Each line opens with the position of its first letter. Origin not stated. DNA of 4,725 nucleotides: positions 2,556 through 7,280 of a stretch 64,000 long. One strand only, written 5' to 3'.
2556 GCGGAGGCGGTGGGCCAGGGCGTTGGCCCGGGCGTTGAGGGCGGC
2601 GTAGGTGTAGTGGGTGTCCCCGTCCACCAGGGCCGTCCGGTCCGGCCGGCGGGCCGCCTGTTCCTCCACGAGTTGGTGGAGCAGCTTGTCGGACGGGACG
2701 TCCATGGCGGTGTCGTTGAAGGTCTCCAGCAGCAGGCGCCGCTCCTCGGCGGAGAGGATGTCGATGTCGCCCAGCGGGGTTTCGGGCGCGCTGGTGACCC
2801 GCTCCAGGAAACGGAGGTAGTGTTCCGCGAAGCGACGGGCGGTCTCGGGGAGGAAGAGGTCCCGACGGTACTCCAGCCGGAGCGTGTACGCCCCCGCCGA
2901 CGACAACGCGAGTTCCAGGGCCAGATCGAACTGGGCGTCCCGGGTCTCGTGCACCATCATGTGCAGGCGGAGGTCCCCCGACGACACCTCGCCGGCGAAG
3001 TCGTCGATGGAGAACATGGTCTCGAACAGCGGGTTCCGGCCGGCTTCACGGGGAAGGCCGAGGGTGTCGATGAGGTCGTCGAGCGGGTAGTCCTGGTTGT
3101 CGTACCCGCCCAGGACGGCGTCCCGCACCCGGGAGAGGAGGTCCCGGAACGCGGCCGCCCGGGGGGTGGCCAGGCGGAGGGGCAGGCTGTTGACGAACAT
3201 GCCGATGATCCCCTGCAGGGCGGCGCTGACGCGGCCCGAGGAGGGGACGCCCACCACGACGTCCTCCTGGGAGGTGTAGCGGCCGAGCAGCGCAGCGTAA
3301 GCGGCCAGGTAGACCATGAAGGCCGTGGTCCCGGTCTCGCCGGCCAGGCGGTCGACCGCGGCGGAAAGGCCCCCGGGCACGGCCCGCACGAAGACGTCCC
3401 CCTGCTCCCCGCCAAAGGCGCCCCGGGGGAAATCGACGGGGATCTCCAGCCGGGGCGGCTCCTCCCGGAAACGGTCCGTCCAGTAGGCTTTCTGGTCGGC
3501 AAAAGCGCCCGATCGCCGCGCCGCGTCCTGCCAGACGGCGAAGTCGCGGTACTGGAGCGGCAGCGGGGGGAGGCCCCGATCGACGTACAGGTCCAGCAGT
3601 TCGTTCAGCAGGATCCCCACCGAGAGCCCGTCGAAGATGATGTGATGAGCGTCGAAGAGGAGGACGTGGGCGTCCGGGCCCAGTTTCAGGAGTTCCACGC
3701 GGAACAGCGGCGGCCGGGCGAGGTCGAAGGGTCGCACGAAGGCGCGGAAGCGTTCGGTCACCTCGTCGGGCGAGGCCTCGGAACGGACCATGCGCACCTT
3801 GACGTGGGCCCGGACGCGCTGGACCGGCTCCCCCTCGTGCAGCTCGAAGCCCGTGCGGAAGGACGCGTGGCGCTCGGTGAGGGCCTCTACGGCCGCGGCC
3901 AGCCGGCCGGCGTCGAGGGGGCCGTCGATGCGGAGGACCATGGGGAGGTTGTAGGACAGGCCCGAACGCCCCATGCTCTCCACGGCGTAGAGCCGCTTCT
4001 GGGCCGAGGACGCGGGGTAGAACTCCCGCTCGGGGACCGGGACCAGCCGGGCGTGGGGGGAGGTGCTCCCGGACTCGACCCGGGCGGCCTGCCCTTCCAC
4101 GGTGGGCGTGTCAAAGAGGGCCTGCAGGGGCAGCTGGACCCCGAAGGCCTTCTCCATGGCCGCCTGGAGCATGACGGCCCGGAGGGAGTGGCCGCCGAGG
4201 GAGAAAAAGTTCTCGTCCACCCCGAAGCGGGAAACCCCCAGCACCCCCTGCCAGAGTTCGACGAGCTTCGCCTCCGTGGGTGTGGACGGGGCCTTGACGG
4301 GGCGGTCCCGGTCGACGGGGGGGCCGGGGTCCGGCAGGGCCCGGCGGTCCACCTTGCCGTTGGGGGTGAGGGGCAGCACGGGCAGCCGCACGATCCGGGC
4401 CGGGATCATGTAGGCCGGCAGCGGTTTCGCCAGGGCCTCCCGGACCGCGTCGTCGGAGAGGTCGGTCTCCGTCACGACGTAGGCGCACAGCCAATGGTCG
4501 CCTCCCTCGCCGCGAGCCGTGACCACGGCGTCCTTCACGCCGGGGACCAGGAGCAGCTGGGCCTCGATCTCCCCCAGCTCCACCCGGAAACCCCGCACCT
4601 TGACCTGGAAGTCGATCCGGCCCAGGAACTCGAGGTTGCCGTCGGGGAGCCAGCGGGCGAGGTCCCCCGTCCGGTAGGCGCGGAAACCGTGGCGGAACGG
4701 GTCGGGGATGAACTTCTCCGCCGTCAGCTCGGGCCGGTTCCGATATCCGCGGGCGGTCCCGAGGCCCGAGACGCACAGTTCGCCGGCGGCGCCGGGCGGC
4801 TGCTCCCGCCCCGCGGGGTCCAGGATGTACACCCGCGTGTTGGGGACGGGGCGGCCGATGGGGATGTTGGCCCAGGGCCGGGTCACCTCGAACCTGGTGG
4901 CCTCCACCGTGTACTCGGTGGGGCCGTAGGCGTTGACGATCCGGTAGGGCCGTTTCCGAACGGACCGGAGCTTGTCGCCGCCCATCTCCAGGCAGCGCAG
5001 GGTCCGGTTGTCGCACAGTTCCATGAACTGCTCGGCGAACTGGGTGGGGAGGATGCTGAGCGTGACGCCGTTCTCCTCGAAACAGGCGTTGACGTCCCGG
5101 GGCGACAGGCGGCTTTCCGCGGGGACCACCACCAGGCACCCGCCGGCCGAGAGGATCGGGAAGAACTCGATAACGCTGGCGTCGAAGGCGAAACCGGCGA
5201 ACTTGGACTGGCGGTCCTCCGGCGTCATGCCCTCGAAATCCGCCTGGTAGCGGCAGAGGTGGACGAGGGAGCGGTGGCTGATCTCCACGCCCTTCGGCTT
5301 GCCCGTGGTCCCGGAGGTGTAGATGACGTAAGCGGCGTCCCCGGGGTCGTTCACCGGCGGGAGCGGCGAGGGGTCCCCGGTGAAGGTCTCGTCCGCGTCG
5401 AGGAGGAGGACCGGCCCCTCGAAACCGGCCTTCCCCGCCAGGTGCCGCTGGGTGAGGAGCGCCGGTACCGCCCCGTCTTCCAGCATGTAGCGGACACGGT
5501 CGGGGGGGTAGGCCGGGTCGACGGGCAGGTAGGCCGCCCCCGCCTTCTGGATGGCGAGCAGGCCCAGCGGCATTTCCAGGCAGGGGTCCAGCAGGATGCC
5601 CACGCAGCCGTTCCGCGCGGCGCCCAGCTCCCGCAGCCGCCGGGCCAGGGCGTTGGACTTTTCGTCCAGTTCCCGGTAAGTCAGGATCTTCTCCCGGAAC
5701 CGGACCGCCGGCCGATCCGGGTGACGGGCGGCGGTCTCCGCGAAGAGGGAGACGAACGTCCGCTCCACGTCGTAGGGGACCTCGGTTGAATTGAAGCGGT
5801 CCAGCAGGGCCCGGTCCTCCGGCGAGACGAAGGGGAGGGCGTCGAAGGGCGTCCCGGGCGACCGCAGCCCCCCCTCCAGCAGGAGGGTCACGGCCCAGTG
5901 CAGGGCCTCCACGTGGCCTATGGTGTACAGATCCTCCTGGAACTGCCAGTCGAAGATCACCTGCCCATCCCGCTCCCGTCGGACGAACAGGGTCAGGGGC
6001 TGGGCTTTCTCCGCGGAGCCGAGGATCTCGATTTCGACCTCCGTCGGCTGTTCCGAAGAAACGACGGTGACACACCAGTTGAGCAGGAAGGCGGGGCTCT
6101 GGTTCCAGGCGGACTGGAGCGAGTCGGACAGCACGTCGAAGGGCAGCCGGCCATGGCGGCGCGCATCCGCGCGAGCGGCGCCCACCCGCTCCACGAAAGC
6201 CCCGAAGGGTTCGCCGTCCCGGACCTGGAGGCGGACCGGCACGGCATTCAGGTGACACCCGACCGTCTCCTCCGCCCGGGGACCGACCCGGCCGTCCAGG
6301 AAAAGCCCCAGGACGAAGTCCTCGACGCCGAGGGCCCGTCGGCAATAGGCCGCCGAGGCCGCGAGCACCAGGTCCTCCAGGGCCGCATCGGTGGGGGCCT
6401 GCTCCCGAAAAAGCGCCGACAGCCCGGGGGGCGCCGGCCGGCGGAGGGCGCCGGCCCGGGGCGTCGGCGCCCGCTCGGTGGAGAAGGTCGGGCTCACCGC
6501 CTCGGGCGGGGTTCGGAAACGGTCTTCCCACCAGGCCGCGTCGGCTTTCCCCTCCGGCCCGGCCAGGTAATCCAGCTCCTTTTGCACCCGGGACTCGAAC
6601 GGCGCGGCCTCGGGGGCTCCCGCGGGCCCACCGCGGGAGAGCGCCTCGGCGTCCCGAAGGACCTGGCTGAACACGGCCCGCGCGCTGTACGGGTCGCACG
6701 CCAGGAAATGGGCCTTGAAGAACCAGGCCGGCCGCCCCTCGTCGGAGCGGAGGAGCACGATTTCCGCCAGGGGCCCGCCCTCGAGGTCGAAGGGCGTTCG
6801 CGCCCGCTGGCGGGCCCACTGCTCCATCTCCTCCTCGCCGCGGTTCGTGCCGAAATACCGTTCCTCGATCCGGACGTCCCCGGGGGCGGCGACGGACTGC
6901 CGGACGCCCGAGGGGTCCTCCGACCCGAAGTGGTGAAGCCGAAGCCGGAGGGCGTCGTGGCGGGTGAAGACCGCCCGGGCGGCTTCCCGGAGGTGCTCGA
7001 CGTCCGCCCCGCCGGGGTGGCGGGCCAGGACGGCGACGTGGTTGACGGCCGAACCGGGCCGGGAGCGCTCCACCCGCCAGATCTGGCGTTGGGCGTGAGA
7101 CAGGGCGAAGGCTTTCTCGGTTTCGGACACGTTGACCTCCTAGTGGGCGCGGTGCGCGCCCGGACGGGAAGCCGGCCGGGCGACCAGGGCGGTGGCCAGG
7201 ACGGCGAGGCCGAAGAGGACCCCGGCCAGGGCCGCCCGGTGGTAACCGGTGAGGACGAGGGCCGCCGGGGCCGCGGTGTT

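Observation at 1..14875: Dimodular NRPS (C-A-T-C-A-T-R) with starter C domain and terminal reductase, coupled to MFS and RND exporters: candidate N-acyl dipeptide aldehyde / pyrazinone locus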

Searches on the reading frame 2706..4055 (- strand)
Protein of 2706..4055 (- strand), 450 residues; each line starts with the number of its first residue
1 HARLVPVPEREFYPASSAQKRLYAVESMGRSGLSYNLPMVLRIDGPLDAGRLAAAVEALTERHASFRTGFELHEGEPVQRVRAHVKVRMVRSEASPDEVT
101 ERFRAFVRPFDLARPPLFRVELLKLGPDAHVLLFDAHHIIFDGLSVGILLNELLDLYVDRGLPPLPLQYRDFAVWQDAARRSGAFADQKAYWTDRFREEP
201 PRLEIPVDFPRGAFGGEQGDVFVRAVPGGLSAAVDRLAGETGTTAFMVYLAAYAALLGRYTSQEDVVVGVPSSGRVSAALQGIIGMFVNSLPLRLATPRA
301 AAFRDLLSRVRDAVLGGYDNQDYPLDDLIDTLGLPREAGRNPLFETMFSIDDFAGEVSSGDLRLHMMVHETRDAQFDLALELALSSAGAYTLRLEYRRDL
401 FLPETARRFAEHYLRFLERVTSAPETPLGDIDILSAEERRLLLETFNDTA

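Call 85: search_solved_structures(query=window:2706-4055:-, max_evalue=1e-10, show_alignments=0)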
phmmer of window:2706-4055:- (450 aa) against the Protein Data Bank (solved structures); distinct sequences matched with E-value up to 1e-10: 51.
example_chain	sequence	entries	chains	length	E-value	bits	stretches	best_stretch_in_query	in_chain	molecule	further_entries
2jgp_A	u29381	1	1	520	1.3e-100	340.6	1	4-434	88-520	TYROCIDINE SYNTHETASE 3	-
6oyf_A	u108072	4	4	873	1.3e-70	241.7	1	14-450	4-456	Txo1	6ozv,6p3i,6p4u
6p1j_A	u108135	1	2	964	3.1e-70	240.5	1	12-450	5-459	Txo2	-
5u89_A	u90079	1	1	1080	8.5e-65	222.5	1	10-444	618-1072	Amino acid adenylation domain protein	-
8z0q_C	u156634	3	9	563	3.6e-50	174.3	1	4-429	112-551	Special condensation domain in NRPS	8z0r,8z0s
8xjz_C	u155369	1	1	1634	6e-50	173.6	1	7-432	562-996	Peptide synthetase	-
6mfy_A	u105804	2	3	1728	2.1e-48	168.5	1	8-450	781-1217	Linear gramicidin synthase subunit A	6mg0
6mfz_A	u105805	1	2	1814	2.3e-48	168.4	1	8-450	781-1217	Linear gramicidin synthase subunit A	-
9be3_A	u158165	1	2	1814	2.3e-48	168.4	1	8-450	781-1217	Linear gramicidin synthase subunit A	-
9meh_A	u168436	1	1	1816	2.3e-48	168.4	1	8-450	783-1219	Linear gramicidin synthase subunit A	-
9be4_A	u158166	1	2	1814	2.3e-48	168.4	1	8-450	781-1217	Linear gramicidin synthase subunit A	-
6mfw_A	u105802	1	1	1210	4.7e-47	164.1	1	8-413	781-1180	Linear gramicidin synthase subunit A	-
6mfx_A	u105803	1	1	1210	6e-46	160.4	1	8-413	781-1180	Linear gramicidin synthase subunit A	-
8qnf_A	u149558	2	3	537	7.5e-46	160.1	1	13-440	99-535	Condensation domain TomBC from the Tomaymycin non-ribosomal peptide synthetase | Tomaymycin non-ribosomal peptide synthetase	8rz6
7kvw_A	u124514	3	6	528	6.9e-45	156.9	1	16-435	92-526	PCP-C didomain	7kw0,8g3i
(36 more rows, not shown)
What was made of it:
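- On Reductive-release dimodular NRPS (pyrazinone / dipeptide-aldehyde type): Its best solved structure is TycC 2JGP at 341 bits (call 85).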

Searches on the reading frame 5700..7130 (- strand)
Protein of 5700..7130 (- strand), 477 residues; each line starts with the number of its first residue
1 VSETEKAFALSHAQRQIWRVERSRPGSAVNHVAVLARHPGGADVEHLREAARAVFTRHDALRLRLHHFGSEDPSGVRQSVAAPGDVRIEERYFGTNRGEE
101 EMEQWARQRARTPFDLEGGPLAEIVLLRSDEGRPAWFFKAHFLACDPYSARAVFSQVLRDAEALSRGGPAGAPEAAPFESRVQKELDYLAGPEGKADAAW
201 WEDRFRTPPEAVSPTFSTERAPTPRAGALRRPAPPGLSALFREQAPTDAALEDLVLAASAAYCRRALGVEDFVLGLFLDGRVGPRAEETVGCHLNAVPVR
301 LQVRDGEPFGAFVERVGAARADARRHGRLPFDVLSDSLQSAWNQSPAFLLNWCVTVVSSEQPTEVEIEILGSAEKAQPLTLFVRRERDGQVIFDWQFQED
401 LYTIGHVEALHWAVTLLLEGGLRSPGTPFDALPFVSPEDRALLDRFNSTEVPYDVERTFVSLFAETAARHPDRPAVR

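Call 11: find_related_loci(query=window:5700-7130:-, collection=genome_contigs, flank=10000)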
Query window:5700-7130:- (477 aa) in genome_contigs; peptide patterns used: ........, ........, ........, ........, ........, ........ (x = any residue, [..] = any of these).
68 stretches matched a pattern, but none encodes a relative of the query by tblastn (E <= 1e-3).

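Call 16: search_solved_structures(query=window:5781-7130:-, max_evalue=0.001, show_alignments=3)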
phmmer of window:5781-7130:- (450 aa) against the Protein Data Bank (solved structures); distinct sequences matched with E-value up to 0.001: 41.
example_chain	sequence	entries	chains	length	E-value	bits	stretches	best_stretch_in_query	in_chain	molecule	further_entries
7c1p_A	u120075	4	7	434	5.2e-20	74.9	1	6-338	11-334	Non-ribosomal peptide synthetase modules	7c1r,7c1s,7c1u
7c1k_A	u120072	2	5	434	5.3e-20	74.9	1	6-338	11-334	Non-ribosomal peptide synthetase modules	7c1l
7c1h_A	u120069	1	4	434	2.4e-19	72.7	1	6-338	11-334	Non-ribosomal peptide synthetase modules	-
4jn3_A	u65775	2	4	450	2.5e-18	69.4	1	94-344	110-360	CDA peptide synthetase I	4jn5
5du9_A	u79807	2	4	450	2.8e-18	69.2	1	94-344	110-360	CDA peptide synthetase I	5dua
6n8e_A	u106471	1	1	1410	1.9e-16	63.1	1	9-330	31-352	holo-ObiF1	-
6p1j_A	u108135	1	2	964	4.2e-15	58.7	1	8-353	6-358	Txo2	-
8qnf_A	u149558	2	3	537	5.7e-15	58.3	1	7-440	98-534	Condensation domain TomBC from the Tomaymycin non-ribosomal peptide synthetase | Tomaymycin non-ribosomal peptide synthetase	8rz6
9lcq_A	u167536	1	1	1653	1.1e-13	54.1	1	5-340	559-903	PvdL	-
6mfw_A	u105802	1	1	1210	1.1e-13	54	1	8-396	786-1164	Linear gramicidin synthase subunit A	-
6mfy_A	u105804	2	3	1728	1.8e-13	53.3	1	8-396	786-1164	Linear gramicidin synthase subunit A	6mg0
9be3_A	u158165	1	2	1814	2e-13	53.2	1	8-396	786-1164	Linear gramicidin synthase subunit A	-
6mfz_A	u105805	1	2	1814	2e-13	53.2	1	8-396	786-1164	Linear gramicidin synthase subunit A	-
9be4_A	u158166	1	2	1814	2e-13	53.2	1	8-396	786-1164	Linear gramicidin synthase subunit A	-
9meh_A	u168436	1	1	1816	2e-13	53.2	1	8-396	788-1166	Linear gramicidin synthase subunit A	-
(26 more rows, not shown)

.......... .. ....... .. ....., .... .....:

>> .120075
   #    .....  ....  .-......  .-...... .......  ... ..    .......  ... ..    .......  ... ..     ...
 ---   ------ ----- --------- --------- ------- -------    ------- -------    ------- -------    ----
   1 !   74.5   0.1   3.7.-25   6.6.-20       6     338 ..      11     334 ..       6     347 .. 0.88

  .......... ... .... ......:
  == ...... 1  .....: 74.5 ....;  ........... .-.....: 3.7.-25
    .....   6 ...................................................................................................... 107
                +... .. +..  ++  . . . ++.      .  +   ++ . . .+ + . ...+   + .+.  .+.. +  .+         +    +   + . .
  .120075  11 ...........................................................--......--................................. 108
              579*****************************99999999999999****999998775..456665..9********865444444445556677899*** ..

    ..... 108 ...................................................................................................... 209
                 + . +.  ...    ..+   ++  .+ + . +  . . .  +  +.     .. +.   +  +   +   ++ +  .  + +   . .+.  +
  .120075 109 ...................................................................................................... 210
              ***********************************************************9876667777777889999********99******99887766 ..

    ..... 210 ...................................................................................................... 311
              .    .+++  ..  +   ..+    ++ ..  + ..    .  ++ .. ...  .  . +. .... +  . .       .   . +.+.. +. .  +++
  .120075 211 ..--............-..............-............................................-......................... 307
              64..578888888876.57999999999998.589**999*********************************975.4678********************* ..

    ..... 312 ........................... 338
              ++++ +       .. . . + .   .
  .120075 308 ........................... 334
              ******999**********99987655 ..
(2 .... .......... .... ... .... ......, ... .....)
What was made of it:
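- On Starter condensation (Cs, lipoinitiation) domain: The nearest solved structures are Cs domains (call 16).
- Closest known: Starter condensation domains RzmA-Cs. Same: Both occupy the same N-terminal position, and they are the nearest solved structures to C1 (call 16).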

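Call 21: search_protein_representatives(protein=window:5781-7130:-)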
Query: 450 residues. Proteins with E-value up to 0.001 (for the whole library): 50065; up to 1e-10: 26388; up to 1e-30: 4033. The best 150 are listed.
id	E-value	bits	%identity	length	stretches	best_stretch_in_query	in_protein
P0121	3.3e-137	474.4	27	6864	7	10-443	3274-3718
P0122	2.4e-121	422.1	27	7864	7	9-449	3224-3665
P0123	2.8e-115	402.1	27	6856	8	7-371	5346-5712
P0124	1.1e-110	387.0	27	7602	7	9-348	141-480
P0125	1.1e-110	386.9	23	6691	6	7-449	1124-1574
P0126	2.5e-109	382.5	26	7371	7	7-449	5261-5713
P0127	8.8e-109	380.7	25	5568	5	4-442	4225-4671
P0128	4.0e-107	375.2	24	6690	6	8-447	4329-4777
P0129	1.8e-106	373.1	27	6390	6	8-443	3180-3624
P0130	7.8e-105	367.7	25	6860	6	7-449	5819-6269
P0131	1.4e-104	366.8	24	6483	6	6-447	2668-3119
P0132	4.2e-104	365.3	26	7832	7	6-441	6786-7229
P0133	1.8e-103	363.2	26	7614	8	9-441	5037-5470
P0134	4.3e-103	361.9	27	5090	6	9-445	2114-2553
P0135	2.6e-102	359.4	28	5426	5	9-448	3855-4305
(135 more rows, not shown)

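Call 89: find_related_loci(query=window:5700-7130:-, collection=metagenome_contigs, flank=10000)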
Query window:5700-7130:- (477 aa) in metagenome_contigs; peptide patterns used: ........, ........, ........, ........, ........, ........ (x = any residue, [..] = any of these).
110 stretches matched a pattern, but none encodes a relative of the query by tblastn (E <= 1e-3).
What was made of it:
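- No close relatives were found (calls 11, 89).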
